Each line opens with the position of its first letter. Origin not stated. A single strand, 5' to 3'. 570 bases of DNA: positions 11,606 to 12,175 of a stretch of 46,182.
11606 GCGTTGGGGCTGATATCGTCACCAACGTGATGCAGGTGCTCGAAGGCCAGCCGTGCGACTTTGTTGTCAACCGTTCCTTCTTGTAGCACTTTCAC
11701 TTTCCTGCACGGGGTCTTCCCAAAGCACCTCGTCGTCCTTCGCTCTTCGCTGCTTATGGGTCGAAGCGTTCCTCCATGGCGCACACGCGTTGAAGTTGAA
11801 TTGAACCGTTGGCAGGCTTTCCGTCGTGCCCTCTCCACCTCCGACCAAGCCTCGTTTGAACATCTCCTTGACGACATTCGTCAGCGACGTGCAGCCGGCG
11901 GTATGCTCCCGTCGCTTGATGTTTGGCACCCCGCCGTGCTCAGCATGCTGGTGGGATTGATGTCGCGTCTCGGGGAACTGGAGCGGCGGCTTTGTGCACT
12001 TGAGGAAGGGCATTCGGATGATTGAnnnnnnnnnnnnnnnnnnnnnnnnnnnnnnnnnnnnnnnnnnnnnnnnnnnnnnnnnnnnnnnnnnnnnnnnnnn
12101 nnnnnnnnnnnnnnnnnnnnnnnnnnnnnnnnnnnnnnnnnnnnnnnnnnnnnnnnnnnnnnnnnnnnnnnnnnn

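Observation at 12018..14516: Family-B polymerase with all three Exo motifs degenerate and non-canonical motifs B and C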

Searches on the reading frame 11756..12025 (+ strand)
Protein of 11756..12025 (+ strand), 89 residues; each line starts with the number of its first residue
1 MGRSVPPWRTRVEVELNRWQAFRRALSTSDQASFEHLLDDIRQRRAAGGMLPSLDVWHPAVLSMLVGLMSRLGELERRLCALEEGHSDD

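Call 75: search_protein_families(library=ncbifam, proteins=[window:11756-12025:+], max_evalue=0.001)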
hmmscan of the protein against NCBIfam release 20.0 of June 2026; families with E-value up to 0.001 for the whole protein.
window:11756-12025:+ (89 aa): 0 families

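Call 83: predict_structure(protein=window:11756-12025:+)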
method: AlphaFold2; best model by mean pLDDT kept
length: 89 residues; sequences in the alignment: 1
mean_pLDDT: 70.9   pTM: 0.41
mean pLDDT of the five models: 70.9, 65.1, 61.0, 60.5, 59.9
residues with pLDDT >= 90: 0; 70-90: 57; 50-70: 27; < 50: 5
segments of 3 or more residues with pLDDT < 50: 87-89
pLDDT, mean of each block of 10 residues (from residue 1): 63 79 80 78 73 54 72 77 62
secondary structure, 60 per line:
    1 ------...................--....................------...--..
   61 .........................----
elements in order: H7-25 H28-47 H59-85
